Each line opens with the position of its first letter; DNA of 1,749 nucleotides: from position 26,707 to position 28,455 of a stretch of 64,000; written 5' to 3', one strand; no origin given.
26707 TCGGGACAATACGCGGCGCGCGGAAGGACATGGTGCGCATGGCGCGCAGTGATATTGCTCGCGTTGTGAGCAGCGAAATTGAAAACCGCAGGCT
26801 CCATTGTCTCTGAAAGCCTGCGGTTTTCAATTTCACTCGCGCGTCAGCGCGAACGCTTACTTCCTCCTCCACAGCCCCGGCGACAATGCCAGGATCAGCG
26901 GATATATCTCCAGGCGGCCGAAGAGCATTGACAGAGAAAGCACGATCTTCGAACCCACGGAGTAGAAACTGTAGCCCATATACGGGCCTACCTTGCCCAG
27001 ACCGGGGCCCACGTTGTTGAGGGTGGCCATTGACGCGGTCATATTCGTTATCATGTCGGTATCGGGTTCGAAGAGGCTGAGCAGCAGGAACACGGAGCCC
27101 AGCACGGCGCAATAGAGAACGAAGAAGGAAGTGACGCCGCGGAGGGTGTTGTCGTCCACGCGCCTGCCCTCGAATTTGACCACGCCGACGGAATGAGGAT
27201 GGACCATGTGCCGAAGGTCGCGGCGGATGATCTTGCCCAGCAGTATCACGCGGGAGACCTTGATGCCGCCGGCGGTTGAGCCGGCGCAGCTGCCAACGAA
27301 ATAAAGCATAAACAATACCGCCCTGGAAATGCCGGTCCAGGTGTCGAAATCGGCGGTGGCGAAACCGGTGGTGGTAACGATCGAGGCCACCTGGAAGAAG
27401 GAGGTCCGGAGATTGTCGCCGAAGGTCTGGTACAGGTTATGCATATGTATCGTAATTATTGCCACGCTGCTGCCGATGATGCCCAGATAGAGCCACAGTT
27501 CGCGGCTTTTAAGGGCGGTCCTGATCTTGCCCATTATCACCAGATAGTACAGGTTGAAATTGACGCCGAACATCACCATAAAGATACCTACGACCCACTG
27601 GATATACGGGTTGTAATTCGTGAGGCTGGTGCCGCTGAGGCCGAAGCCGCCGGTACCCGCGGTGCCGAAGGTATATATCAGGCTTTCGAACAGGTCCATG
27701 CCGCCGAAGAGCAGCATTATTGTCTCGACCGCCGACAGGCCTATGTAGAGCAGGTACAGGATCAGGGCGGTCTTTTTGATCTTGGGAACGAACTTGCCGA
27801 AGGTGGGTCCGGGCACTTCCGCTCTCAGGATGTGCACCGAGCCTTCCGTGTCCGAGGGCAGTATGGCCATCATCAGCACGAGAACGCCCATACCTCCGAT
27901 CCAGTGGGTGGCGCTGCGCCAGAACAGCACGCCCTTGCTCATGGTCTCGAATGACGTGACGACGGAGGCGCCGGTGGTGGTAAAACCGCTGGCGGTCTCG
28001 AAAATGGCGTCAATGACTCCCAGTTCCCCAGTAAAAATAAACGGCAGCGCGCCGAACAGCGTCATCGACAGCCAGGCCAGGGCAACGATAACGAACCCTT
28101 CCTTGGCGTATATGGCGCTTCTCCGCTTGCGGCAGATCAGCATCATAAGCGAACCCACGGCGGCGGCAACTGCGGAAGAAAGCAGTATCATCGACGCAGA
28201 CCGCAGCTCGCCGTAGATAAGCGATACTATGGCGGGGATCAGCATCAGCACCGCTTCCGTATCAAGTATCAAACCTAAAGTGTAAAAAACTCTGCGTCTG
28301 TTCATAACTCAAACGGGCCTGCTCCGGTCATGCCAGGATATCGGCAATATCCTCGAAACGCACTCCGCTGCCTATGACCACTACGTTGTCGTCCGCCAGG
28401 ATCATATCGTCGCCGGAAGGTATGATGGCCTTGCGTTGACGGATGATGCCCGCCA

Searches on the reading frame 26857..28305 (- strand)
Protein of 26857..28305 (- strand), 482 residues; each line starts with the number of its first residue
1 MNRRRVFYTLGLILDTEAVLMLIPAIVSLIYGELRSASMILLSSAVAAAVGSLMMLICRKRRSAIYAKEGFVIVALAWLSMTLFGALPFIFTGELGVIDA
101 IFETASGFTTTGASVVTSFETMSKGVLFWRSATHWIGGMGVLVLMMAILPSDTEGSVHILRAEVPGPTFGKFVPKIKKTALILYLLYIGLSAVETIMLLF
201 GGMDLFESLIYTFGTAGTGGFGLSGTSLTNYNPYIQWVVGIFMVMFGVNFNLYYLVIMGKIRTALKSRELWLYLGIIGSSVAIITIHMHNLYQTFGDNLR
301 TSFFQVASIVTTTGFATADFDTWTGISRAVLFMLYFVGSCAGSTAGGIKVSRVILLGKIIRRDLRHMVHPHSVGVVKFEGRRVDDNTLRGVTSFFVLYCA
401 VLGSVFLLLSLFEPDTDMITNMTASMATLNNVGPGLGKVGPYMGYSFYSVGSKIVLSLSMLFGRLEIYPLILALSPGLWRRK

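Call 10: find_encoding_contigs(protein=window:26857-28305:-, flank=10000, max_places=6)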
Protein window:26857-28305:- (482 aa): 6 contigs read that carry it; 4 places shown.
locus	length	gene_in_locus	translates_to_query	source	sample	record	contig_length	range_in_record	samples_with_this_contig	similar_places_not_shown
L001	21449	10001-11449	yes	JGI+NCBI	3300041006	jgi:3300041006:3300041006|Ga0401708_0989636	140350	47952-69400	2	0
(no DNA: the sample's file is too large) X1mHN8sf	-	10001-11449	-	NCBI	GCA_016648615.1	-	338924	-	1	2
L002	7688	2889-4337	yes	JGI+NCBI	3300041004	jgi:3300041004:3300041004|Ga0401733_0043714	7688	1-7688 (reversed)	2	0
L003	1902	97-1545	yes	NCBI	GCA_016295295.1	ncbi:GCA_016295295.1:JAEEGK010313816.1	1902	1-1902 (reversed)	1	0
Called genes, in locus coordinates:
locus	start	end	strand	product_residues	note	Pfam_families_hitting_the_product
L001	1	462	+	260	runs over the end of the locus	PF02706:Wzz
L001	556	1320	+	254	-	PF09140:MipZ, PF10609:ParA, PF13614:AAA_31, PF01656:CbiA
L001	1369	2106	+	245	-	PF19567:CpsB_CapC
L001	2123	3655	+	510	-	PF20597:pAdhesive_15, PF12799:LRR_4 (faint)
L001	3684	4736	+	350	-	PF04203:Sortase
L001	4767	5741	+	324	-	PF07261:DnaB_2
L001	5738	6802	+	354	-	PF01695:IstB_IS21, PF00308:Bac_DnaA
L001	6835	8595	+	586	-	PF07497:Rho_RNA_bind, PF00006:ATP-synt_ab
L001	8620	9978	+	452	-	PF01488:Shikimate_DH (faint), PF02254:TrkA_N, PF03435:Sacchrp_dh_NADP (faint), PF03807:F420_oxidored (faint), PF13241:NAD_binding_7 (faint), PF02080:TrkA_C, PF02254:TrkA_N, PF02080:TrkA_C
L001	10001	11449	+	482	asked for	PF02386:TrkH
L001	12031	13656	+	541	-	PF00501:AMP-binding, PF13193:AMP-binding_C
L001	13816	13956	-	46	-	-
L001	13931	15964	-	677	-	-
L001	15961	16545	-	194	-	PF04542:Sigma70_r2, PF08281:Sigma70_r4_2 (weak)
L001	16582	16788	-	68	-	-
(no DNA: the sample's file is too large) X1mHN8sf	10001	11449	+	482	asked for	PF02386:TrkH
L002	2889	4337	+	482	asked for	PF02386:TrkH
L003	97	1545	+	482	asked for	PF02386:TrkH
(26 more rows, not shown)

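Call 35: find_homologous_proteins(query=window:26857-28305:-, max_evalue=1e-50)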
Query window:26857-28305:- (482 aa): 8000 proteins with E <= 1e-50 among 8000 candidates; the best 120 are listed.
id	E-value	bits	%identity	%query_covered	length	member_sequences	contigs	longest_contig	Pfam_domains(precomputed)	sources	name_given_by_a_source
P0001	0.0e+0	1040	100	100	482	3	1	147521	PF02386.23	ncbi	-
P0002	4.3e-258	875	81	100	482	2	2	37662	PF02386.23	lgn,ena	-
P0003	5.8e-239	812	74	100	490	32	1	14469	PF02386.23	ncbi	-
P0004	2.8e-235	800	73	100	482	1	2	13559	PF02386.23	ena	-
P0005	1.8e-233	794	72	100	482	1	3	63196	PF02386.23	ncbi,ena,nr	ncbi:MAG: TrkH family potassium uptake protein [Clostridia bacterium]|nr:TrkH family potassium uptak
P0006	1.7e-232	790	71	100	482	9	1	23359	PF02386.23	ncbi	-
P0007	2.3e-228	777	70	100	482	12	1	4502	PF02386.23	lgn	-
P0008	5.5e-224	762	70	100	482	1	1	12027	PF02386.23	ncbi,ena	-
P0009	1.8e-192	658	58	100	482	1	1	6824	PF02386.23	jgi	-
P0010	3.7e-180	618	58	100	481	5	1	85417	PF02386.23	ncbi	-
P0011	4.4e-180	618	58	100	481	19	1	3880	PF02386.23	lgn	-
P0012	1.0e-179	616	57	100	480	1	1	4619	PF02386.23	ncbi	-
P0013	1.2e-178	613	57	100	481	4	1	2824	PF02386.23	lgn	-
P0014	2.0e-178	612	57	100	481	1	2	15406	PF02386.23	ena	-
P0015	7.2e-177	607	59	99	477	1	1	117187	PF02386.23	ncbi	-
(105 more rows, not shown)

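Call 36: find_encoding_contigs(protein=P0002, flank=10000, max_places=2)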
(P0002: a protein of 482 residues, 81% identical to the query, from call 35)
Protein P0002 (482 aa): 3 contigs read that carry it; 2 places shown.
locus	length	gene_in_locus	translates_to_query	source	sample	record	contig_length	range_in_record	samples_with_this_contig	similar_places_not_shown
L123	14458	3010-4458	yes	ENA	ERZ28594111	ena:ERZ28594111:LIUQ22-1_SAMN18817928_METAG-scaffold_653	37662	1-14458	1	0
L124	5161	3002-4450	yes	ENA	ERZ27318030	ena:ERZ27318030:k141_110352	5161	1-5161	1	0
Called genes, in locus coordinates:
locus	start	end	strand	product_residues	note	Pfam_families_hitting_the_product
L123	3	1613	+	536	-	?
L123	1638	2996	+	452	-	PF00070:Pyr_redox (faint), PF01488:Shikimate_DH (faint), PF02254:TrkA_N, PF03435:Sacchrp_dh_NADP (faint), PF03807:F420_oxidored (faint), PF02080:TrkA_C, PF02254:TrkA_N, PF02080:TrkA_C, +1 more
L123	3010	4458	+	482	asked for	PF02386:TrkH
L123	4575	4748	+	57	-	-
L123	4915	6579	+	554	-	-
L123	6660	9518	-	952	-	PF02687:FtsX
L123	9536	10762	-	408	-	PF01590:GAF, PF13185:GAF_2, PF13492:GAF_3 (weak), PF00005:ABC_tran, PF02463:SMC_N (faint)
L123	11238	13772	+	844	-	PF00933:Glyco_hydro_3, PF01915:Glyco_hydro_3_C, PF14310:Fn3-like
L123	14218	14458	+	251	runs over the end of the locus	-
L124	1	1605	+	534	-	?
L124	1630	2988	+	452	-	PF00070:Pyr_redox (faint), PF01488:Shikimate_DH (faint), PF02254:TrkA_N, PF03435:Sacchrp_dh_NADP (faint), PF03807:F420_oxidored (faint), PF02080:TrkA_C, PF02254:TrkA_N, PF02080:TrkA_C, +1 more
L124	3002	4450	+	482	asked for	PF02386:TrkH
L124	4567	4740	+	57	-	-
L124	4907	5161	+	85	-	?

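Call 37: find_encoding_contigs(protein=P0005, flank=10000, max_places=2)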
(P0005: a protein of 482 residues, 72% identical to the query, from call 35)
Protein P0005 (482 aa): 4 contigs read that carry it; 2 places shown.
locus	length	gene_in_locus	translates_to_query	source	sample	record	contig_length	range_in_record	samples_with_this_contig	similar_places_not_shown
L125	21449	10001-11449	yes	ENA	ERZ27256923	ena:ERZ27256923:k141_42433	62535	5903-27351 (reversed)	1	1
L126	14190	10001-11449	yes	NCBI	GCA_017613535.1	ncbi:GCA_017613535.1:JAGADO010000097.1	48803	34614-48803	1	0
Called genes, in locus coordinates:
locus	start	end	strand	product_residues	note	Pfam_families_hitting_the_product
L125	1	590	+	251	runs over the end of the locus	PF02706:Wzz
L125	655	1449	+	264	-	PF13614:AAA_31, PF01656:CbiA, PF09140:MipZ, PF10609:ParA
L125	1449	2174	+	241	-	PF19567:CpsB_CapC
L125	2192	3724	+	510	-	PF20597:pAdhesive_15, PF12799:LRR_4 (faint)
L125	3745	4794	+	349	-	PF04203:Sortase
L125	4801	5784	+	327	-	PF07261:DnaB_2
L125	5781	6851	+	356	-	PF00308:Bac_DnaA, PF01695:IstB_IS21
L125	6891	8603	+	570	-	PF07497:Rho_RNA_bind, PF00006:ATP-synt_ab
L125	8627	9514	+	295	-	PF02254:TrkA_N, PF13241:NAD_binding_7 (faint), PF02080:TrkA_C, PF02254:TrkA_N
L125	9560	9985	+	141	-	PF02080:TrkA_C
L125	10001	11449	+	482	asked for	PF02386:TrkH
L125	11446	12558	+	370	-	PF00890:FAD_binding_2 (faint), PF01494:FAD_binding_3, PF07992:Pyr_redox_2, PF01266:DAO (weak), PF12831:FAD_oxidored (weak), PF13450:NAD_binding_8 (weak), PF13738:Pyr_redox_3, PF01266:DAO (weak), +2 more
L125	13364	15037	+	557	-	PF00501:AMP-binding, PF13193:AMP-binding_C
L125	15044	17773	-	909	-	PF17132:Glyco_hydro_106 (faint)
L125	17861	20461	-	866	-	-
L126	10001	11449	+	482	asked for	PF02386:TrkH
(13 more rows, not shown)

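Call 38: find_encoding_contigs(protein=P0003, flank=10000, max_places=2)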
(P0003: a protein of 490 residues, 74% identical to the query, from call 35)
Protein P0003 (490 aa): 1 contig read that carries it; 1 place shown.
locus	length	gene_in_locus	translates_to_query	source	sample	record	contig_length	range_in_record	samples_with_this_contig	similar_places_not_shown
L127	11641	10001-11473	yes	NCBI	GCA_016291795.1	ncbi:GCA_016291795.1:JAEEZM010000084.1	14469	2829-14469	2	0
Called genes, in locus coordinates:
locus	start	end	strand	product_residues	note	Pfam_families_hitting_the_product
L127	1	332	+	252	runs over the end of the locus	PF02706:Wzz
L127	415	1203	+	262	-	PF13614:AAA_31, PF01656:CbiA, PF09140:MipZ, PF10609:ParA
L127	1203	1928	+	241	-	PF19567:CpsB_CapC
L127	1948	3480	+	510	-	PF20597:pAdhesive_15, PF12799:LRR_4 (faint)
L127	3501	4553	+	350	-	PF04203:Sortase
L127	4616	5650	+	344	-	PF07261:DnaB_2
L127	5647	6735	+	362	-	PF00308:Bac_DnaA, PF01695:IstB_IS21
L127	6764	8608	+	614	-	-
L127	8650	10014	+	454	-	PF00070:Pyr_redox (faint), PF02254:TrkA_N, PF03435:Sacchrp_dh_NADP (faint), PF03807:F420_oxidored (faint), PF06241:Castor_Poll_mid (faint), PF02080:TrkA_C, PF02254:TrkA_N, PF02080:TrkA_C, +2 more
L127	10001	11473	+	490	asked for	PF02386:TrkH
